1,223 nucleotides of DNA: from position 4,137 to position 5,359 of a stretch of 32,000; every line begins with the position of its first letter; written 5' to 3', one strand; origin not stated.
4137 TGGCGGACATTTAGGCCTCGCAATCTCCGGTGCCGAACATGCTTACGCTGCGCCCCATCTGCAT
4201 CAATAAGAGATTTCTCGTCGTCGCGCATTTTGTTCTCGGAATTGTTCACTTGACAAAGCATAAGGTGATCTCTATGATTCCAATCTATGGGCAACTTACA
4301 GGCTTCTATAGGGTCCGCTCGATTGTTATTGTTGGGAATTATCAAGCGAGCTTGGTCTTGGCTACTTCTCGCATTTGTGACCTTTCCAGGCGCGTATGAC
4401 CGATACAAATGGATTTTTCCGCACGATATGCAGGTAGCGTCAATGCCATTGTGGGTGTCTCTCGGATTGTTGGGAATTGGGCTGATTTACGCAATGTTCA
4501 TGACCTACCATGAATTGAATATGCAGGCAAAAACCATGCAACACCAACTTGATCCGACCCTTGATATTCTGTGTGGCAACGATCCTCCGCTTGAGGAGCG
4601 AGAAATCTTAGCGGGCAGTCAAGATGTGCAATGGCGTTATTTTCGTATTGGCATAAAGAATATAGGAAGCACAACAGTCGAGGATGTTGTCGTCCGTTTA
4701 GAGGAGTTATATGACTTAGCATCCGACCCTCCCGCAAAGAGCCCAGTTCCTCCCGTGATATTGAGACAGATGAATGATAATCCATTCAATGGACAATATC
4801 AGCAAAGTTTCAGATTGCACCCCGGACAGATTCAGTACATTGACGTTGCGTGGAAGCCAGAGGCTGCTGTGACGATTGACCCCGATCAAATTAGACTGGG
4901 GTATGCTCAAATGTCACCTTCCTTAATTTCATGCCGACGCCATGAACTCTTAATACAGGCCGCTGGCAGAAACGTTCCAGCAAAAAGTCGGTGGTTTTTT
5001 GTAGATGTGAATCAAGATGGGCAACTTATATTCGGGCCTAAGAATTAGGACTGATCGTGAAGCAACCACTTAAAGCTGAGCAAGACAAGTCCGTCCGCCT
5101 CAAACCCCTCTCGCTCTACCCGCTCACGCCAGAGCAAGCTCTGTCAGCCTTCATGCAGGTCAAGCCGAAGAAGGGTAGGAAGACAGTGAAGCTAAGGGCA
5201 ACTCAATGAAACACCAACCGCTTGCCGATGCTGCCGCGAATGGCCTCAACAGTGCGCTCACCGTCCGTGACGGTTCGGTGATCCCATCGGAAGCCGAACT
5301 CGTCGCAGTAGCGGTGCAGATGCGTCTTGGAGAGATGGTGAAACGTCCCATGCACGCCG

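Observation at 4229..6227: Intact IS1595-family element with target duplication, promoter-bearing inverted repeats and non-transposase cargo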

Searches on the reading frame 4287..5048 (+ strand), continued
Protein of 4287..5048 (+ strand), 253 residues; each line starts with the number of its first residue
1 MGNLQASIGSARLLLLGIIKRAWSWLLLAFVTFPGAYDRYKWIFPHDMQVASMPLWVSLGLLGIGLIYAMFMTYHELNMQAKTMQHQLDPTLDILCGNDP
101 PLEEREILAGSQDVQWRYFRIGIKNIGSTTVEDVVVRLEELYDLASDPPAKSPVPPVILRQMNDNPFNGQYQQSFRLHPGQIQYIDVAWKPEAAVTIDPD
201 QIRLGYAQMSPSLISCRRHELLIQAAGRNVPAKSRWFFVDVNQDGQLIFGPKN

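Call 70: fold_search(model_id=the predicted structure, library=pdb)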
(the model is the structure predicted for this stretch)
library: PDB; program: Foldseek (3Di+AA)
matches with E <= 10: 1193; with E <= 0.001: 42
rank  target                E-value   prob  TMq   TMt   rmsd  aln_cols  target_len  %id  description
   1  7u1s_A                1.5e-05  1.00  0.26  0.20  11.5       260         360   11  Cryo-EM structure of the pancreatic ATP-sensitive potassium channel bound to ATP and repaglinide with SUR1-out conform (released 2022-08-31)
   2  7tyt_B                4.6e-05  1.00  0.26  0.23  14.3       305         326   10  Cryo-EM structure of the pancreatic ATP-sensitive potassium channel bound to ATP and repaglinide with Kir6.2-CTD in th (released 2022-08-31)
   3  7u6y_B                6.0e-05  1.00  0.26  0.23  14.3       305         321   10  Cryo-EM structure of the pancreatic ATP-sensitive potassium channel in the presence of glibenclamide and ATP with Kir6 (released 2022-08-31)
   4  5ykf_A                6.7e-05  1.00  0.24  0.21  14.8       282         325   11  Structure of pancreatic ATP-sensitive potassium channel bound with glibenclamide and ATPgammaS (3D class1 at 4.33A) (released 2018-04-18)
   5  7u1e_A                8.8e-05  1.00  0.27  0.22  10.9       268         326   12  CryoEM structure of the pancreatic ATP-sensitive potassium channel bound to ATP with Kir6.2-CTD in the down conformati (released 2022-08-31)
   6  7u6y_C                9.8e-05  1.00  0.27  0.22  11.7       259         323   12  Cryo-EM structure of the pancreatic ATP-sensitive potassium channel in the presence of glibenclamide and ATP with Kir6 (released 2022-08-31)
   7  9dfx_B                1.2e-04  1.00  0.26  0.21  13.8       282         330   11  Cryo-EM structure of a SUR1/Kir6.2 ATP-sensitive potassium channel in the presence of Aekatperone in the closed confor (released 2025-02-12)
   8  7mit_A                1.5e-04  1.00  0.27  0.20  12.5       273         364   11  Vascular KATP channel: Kir6.1 SUR2B propeller-like conformation 1 (released 2021-10-13)
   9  7mjp_A                1.6e-04  0.99  0.26  0.20  14.7       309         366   10  Vascular KATP channel: Kir6.1 SUR2B propeller-like conformation 2 (released 2021-10-13)
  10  9kgl_A                1.9e-04  0.99  0.25  0.21  14.8       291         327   11  Structure of KATP channel in complex with centipede toxin SpTx1 (released 2025-11-12)
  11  7s5t_A                2.0e-04  1.00  0.26  0.22  14.2       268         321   12  Human KATP channel in open conformation, focused on Kir (C166S G334D double mutant) and SUR TMD0 (released 2021-12-01)
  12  7u7m_A                2.0e-04  1.00  0.27  0.22  11.8       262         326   11  Cryo-EM structure of the pancreatic ATP-sensitive potassium channel in the presence of carbamazepine and ATP with Kir6 (released 2022-08-31)
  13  7uaa_A                2.0e-04  1.00  0.27  0.22  11.8       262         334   11  CryoEM structure of the pancreatic ATP-sensitive potassium channel in the ATP-bound state with Kir6.2-CTD in the up co (released 2022-08-31)
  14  7tys_A                2.0e-04  1.00  0.27  0.21  11.8       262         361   11  Cryo-EM structure of the pancreatic ATP-sensitive potassium channel bound to ATP and repaglinide with Kir6.2-CTD in th (released 2022-08-31)
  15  9ma5_B                2.0e-04  0.99  0.23  0.20  13.2       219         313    9  CryoEM structure of a transmembrane protein (released 2026-03-18)
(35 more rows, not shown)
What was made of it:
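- On Kir/KirBac potassium channel (253-aa passenger): Foldseek TM-scores are at most 0.30 (call 70).
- Closest known: Kir/KirBac inward-rectifier potassium channels. Same: More than 40 of the top Foldseek PDB hits are Kir or KirBac chains, with E from 1.5e-5 to 1e-3 (call 70).
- Closest known: Kir/KirBac inward-rectifier potassium channels. Different: TM-scores are 0.21-0.30 and RMSD exceeds 10 Å (call 70).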

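Call 72: fold_search(model_id=the predicted structure, library=viral)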
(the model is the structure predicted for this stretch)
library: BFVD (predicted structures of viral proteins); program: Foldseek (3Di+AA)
matches with E <= 10: 418; with E <= 0.001: 5
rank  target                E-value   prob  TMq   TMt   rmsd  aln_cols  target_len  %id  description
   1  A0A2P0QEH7            6.0e-07  1.00  0.39  0.32  16.1       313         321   11  Uncharacterized protein [Haloarcula hispanica pleomorphic virus 4]
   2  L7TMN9                6.5e-05  1.00  0.31  0.28  21.3       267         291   13  Transmembrane protein [Rhizobium phage RHEph01]
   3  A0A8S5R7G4            1.6e-04  1.00  0.31  0.31  12.8       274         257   11  Uncharacterized protein [virus sp. ctah610]
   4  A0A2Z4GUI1            2.8e-04  1.00  0.32  0.42   8.8       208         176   12  (no name in the UniProt tables at hand)
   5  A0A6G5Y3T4            3.7e-04  1.00  0.39  0.39  10.7       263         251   13  (no name in the UniProt tables at hand)
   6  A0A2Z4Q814            1.5e-03  1.00  0.24  0.37   8.8       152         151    9  (no name in the UniProt tables at hand)
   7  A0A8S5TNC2            3.1e-03  0.93  0.25  0.31  19.3       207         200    8  Uncharacterized protein [Siphoviridae sp. ctamP19]
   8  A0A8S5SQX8            3.7e-03  0.89  0.25  0.28  13.3       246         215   11  Uncharacterized protein [Podoviridae sp. ctXBg1]
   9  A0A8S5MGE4            1.2e-02  0.80  0.23  0.13  14.3       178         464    9  PknB-like protein [Podoviridae sp. ctqve24]
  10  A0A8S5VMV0            1.4e-02  0.99  0.26  0.42   7.3       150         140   11  (no name in the UniProt tables at hand)
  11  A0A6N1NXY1            1.4e-02  0.99  0.27  0.08   7.5       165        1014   17  DUF11 domain-containing protein [Tupanvirus soda lake]
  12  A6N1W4                1.5e-02  0.97  0.27  0.36   6.3       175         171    8  Uncharacterized protein [Microbacterium phage Min1]
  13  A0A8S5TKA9            1.6e-02  0.28  0.17  0.08  25.2       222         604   11  Uncharacterized protein [Podoviridae sp. ctz6O13]
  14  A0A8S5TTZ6            1.7e-02  0.69  0.23  0.25  13.9       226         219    8  Uncharacterized protein [Siphoviridae sp. ctYcY12]
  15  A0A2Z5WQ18            1.8e-02  0.89  0.25  0.37  10.4       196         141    9  (no name in the UniProt tables at hand)
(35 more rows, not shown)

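Call 77: list_cluster_members(proteins=[P0128, P0130, P0131, P0132, P0133, P0134, P0136, P0137, P0138, P0139])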
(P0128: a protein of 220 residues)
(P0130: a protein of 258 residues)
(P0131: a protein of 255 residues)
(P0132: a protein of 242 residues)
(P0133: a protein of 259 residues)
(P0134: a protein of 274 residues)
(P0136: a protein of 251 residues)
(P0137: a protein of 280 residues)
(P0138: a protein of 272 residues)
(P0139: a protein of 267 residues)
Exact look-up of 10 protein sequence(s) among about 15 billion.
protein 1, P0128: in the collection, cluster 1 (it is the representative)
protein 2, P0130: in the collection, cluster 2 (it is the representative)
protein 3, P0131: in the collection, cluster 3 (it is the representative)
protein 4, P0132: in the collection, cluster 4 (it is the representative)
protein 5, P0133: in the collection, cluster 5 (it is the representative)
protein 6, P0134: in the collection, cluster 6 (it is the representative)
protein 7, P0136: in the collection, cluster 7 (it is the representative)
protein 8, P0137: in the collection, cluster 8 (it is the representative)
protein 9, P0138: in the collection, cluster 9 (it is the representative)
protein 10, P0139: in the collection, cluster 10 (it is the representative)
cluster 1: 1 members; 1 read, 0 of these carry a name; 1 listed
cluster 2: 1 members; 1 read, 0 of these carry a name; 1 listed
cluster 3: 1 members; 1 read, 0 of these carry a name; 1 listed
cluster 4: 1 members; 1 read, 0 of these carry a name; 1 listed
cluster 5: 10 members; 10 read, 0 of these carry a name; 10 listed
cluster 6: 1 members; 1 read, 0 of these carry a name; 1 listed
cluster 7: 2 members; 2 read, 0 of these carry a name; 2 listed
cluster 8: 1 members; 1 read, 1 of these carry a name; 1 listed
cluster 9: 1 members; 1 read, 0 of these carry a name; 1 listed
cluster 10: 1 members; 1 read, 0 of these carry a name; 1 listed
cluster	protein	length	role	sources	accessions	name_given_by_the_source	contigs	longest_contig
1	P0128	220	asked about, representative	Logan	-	-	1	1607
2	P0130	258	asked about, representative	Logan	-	-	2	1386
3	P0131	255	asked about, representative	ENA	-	-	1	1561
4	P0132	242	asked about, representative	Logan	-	-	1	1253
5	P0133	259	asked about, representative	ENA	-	-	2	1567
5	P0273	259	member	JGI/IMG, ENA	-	-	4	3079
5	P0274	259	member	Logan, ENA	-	-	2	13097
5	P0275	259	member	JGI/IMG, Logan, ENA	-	-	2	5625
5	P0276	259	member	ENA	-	-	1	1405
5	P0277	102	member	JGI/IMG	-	-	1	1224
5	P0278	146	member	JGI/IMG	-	-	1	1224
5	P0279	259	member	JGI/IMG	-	-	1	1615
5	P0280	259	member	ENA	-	-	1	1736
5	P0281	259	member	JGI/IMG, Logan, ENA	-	-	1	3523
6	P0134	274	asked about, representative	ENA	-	-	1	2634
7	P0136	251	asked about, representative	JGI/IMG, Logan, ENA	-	-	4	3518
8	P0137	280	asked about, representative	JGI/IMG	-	hypothetical protein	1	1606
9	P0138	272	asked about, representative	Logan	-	-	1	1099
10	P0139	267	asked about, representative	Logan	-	-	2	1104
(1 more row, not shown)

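Call 78: find_encoding_contigs(protein=P0274, flank=5000, max_places=4)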
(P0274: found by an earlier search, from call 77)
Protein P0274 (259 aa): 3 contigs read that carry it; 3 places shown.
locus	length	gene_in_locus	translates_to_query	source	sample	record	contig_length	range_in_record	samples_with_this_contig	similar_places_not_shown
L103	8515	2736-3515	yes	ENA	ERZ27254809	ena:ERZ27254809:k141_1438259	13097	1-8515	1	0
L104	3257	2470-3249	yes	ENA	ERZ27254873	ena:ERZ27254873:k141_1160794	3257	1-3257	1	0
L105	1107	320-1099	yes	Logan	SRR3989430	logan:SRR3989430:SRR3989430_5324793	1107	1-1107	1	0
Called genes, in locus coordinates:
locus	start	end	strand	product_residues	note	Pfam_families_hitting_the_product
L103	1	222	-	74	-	?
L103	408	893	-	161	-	PF01337:Barstar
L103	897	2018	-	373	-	PF05593:RHS_repeat, PF25023:TEN_YD-shell, PF05593:RHS_repeat (weak), PF00545:Ribonuclease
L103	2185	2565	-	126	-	PF07238:PilZ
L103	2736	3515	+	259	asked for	-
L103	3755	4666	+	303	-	-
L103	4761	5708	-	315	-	PF02541:Ppx-GppA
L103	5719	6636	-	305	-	PF05833:NFACT_N, PF05670:NFACT-R_1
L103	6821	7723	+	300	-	PF03755:YicC-like_N, PF08340:YicC-like_C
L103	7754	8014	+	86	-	PF04025:RemA-like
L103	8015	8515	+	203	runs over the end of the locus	PF00625:Guanylate_kin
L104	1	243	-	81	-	?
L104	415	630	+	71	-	-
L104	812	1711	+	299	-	-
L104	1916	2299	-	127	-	PF07238:PilZ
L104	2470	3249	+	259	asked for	-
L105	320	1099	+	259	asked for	-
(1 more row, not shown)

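Call 79: find_encoding_contigs(protein=P0136, flank=4000, max_places=4)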
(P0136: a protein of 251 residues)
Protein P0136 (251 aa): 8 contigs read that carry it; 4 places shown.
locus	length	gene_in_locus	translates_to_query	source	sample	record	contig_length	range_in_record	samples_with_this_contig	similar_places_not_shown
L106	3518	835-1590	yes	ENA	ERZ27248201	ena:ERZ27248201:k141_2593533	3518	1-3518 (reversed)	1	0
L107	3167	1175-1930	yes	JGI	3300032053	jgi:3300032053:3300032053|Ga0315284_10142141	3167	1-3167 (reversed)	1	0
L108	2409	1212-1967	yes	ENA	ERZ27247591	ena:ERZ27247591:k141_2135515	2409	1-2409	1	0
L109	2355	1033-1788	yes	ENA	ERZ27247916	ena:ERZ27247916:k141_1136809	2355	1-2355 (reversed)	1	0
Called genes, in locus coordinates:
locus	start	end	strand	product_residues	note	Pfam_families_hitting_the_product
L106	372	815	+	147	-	-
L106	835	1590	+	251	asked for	-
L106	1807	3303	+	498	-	PF01225:Mur_ligase, PF08245:Mur_ligase_M, PF02875:Mur_ligase_C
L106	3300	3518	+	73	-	?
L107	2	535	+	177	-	?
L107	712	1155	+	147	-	-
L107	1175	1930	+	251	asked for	-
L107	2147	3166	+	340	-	?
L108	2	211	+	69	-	?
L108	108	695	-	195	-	-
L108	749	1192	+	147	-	-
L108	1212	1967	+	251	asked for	-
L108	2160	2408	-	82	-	?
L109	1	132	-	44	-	?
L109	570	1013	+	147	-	-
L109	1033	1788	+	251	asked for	-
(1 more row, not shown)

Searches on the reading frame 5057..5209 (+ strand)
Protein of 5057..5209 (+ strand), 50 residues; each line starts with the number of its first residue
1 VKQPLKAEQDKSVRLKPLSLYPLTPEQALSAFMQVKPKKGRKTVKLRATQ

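Call 3: search_protein_families(library=pfam, proteins=[window:5057-5209:+], max_evalue=0.01)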
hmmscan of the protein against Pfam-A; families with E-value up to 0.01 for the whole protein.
window:5057-5209:+ (50 aa): 0 families

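Call 40: search_protein_families(library=ncbifam, proteins=[window:5057-5209:+], max_evalue=0.01)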
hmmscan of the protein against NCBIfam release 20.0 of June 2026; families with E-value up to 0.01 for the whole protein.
window:5057-5209:+ (50 aa): 0 families

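Call 41: search_protein_families(library=padloc, proteins=[window:5057-5209:+], max_evalue=0.1)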
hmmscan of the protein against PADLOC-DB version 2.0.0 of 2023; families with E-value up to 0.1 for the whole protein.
window:5057-5209:+ (50 aa): 0 families

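Call 81: find_homologous_proteins(query=window:5057-5206:+, max_evalue=0.01)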
Query window:5057-5206:+ (50 aa): 9 proteins with E <= 0.01 among 9 candidates.
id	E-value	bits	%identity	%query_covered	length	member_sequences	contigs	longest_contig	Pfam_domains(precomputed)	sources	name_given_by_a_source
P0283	5.7e-9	53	77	62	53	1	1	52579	-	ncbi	-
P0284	7.0e-7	46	70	74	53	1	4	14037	-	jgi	jgi:hypothetical protein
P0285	9.2e-7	46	86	58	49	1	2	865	-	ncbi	-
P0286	9.2e-7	46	69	72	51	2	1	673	-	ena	-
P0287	1.7e-6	45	86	58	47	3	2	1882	-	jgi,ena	-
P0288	2.3e-6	45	73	66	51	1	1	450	-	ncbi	-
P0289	8.5e-6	43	84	38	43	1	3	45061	-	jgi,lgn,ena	-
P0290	2.1e-5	42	85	52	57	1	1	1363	-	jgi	jgi:hypothetical protein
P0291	3.2e-5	41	85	52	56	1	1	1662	-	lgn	-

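Call 82: find_encoding_contigs(protein=P0283, flank=5000, max_places=3)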
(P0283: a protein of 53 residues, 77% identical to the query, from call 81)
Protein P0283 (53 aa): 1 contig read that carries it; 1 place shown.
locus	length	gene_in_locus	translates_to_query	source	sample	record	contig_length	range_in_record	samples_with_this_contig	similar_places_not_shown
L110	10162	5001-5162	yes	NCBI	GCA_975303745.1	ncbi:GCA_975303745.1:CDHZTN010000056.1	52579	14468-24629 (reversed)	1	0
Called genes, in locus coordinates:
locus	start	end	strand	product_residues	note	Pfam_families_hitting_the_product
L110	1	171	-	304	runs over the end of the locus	PF27126:NmeDI_C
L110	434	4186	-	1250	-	-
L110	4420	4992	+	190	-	-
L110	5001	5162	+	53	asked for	-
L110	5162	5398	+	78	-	-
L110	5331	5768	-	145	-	-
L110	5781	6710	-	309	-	PF12760:Zn_ribbon_IS1595, PF12762:DDE_Tnp_IS1595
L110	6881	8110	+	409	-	PF00037:Fer4 (faint), PF12838:Fer4_7 (faint)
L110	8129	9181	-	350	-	PF13371:TPR_9, PF13432:TPR_16, PF14559:TPR_19, PF13431:TPR_17, PF00515:TPR_1, PF07719:TPR_2, PF23914:TPR_CcmH_CycH, PF13432:TPR_16, +16 more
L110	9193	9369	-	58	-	-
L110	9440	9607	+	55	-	-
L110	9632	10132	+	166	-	PF04471:Mrr_cat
